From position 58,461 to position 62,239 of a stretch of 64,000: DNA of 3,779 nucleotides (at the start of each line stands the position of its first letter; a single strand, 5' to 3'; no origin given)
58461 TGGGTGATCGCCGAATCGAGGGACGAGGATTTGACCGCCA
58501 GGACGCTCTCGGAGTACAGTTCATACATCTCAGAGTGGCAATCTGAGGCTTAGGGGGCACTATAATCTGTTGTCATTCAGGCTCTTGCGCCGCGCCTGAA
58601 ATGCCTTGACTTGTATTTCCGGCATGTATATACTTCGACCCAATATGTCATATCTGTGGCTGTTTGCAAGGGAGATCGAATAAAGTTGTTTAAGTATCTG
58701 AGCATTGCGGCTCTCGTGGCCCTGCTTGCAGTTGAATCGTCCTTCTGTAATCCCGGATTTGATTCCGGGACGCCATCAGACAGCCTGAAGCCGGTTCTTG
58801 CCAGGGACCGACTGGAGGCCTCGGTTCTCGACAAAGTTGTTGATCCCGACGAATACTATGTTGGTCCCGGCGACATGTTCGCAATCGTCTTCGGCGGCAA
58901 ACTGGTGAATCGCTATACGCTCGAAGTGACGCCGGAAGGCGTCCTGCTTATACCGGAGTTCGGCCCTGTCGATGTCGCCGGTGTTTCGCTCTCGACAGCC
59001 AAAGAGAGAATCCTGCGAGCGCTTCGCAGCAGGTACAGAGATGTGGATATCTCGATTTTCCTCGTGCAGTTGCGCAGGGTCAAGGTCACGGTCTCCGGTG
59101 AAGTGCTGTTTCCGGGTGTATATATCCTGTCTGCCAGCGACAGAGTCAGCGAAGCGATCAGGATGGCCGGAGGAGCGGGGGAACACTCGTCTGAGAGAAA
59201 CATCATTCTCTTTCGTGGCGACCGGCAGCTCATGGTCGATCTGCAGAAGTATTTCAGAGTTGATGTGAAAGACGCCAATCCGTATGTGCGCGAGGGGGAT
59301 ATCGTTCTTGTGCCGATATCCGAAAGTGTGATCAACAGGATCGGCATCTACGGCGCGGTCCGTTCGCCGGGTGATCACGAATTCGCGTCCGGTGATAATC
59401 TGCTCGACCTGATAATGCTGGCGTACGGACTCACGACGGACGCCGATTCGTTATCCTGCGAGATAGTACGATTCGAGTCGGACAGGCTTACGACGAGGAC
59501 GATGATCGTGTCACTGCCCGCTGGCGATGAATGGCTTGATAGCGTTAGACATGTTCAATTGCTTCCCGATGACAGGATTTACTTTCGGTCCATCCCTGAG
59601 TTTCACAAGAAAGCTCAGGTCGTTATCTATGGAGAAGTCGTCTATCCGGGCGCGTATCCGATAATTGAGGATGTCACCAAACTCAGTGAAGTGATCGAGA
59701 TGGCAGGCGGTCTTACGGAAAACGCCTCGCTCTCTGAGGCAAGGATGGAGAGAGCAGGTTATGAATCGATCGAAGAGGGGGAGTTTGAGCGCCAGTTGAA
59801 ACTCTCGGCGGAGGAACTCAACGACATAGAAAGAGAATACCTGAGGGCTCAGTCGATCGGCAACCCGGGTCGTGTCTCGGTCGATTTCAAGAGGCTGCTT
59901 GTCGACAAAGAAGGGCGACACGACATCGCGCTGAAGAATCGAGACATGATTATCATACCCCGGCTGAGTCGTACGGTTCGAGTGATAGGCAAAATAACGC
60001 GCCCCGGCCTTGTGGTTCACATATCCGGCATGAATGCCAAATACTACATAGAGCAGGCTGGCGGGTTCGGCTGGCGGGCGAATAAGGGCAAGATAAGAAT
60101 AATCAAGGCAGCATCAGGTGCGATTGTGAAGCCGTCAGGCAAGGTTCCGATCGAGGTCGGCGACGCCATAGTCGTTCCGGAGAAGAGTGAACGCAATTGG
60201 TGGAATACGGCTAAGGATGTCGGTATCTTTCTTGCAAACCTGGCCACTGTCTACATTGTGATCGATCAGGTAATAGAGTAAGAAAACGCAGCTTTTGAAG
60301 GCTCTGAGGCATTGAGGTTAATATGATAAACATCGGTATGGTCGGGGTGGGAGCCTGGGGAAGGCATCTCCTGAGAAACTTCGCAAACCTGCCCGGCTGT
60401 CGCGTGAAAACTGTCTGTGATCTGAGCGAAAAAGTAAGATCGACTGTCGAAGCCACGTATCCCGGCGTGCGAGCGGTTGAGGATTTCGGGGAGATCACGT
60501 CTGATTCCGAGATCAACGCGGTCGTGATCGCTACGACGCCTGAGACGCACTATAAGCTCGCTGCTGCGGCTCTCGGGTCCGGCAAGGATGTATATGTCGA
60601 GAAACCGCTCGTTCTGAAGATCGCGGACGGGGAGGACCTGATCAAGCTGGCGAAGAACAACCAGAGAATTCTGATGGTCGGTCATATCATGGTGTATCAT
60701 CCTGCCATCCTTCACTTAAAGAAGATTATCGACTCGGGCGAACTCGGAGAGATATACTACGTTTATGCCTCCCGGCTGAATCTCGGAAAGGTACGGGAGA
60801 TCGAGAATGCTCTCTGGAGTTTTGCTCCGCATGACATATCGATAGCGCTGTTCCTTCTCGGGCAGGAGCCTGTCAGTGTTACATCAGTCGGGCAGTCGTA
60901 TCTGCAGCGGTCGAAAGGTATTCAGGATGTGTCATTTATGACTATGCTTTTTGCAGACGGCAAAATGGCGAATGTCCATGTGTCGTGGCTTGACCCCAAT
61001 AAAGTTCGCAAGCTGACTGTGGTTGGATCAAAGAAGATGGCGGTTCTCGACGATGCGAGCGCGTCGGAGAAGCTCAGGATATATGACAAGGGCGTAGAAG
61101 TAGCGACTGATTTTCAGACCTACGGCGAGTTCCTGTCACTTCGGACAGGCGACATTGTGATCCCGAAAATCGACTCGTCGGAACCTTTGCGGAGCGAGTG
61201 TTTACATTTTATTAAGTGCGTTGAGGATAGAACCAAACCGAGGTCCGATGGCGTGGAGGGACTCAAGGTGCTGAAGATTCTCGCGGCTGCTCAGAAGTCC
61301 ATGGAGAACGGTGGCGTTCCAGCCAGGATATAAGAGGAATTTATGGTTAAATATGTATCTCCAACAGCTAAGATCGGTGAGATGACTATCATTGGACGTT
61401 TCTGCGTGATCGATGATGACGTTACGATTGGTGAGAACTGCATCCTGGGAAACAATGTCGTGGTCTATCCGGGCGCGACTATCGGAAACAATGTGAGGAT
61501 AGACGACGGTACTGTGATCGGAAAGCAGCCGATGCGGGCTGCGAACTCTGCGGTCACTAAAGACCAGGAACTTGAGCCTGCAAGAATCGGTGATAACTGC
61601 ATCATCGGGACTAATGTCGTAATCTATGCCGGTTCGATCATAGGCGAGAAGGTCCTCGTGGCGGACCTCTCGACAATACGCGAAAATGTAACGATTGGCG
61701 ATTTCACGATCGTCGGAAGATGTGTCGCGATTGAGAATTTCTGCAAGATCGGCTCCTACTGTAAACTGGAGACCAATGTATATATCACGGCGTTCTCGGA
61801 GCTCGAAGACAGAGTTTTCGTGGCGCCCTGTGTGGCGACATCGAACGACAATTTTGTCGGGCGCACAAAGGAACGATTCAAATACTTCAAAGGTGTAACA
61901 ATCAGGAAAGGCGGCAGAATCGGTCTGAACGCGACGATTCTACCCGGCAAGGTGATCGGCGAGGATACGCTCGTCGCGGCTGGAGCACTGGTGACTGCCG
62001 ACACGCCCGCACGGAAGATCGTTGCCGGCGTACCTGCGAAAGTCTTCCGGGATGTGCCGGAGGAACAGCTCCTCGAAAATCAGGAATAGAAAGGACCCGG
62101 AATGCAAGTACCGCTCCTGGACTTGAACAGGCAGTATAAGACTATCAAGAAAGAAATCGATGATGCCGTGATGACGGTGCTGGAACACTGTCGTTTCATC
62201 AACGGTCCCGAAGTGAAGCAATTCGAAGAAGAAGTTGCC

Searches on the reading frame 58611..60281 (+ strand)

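Call 77: search_protein_families(library=pfam, proteins=[window:58611-60281:+], max_evalue=0.00001)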
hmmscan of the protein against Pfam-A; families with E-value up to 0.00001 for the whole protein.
window:58611-60281:+ (556 aa): 3 families
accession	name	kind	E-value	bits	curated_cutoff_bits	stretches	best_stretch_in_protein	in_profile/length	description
PF10531.15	SLBB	-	6.5e-30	103.2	27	2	158-207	1-51/55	SLBB domain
PF22461.2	SLBB_2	-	1.8e-21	76.5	27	1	158-234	2-79/79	SLBB domain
PF02563.21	Poly_export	-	5.3e-10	39.8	28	1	79-150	4-75/77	Polysaccharide biosynthesis/export protein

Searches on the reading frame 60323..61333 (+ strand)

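Call 77: search_protein_families(library=pfam, proteins=[window:60323-61333:+], max_evalue=0.00001)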
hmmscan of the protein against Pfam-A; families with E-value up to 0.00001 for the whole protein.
window:60323-61333:+ (336 aa): 3 families
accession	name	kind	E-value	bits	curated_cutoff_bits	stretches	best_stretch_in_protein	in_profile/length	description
PF01408.29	GFO_IDH_MocA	-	1.2e-23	84.5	24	1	2-121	1-120/120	Oxidoreductase family, NAD-binding Rossmann fold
PF22725.1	GFO_IDH_MocA_C3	-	5.3e-17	62.4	27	1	130-240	2-123/124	GFO/IDH/MocA C-terminal domain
PF02894.22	GFO_IDH_MocA_C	-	1.1e-11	45.4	22.9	1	133-331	1-214/218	Oxidoreductase family, C-terminal alpha/beta domain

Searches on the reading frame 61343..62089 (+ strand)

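Call 77: search_protein_families(library=pfam, proteins=[window:61343-62089:+], max_evalue=0.00001)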
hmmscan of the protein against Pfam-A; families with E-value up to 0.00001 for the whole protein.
window:61343-62089:+ (248 aa): 4 families
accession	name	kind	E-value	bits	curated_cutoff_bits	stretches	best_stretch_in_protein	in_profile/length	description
PF00132.30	Hexapep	-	3.1e-31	106.2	27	3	9-41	2-34/36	Bacterial transferase hexapeptide (six repeats)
PF25084.1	LbH_EIF2B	-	8.6e-16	58.3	54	2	16-108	11-101/105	EIF2B subunit epsilon LbH domain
PF14602.12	Hexapep_2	-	2.7e-13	49.8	27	0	27-60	2-33/34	Hexapeptide repeat of succinyl-transferase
PF25087.1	GMPPB_C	-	8.7e-10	38.7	39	0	80-147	11-76/110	GMPPB C-terminal domain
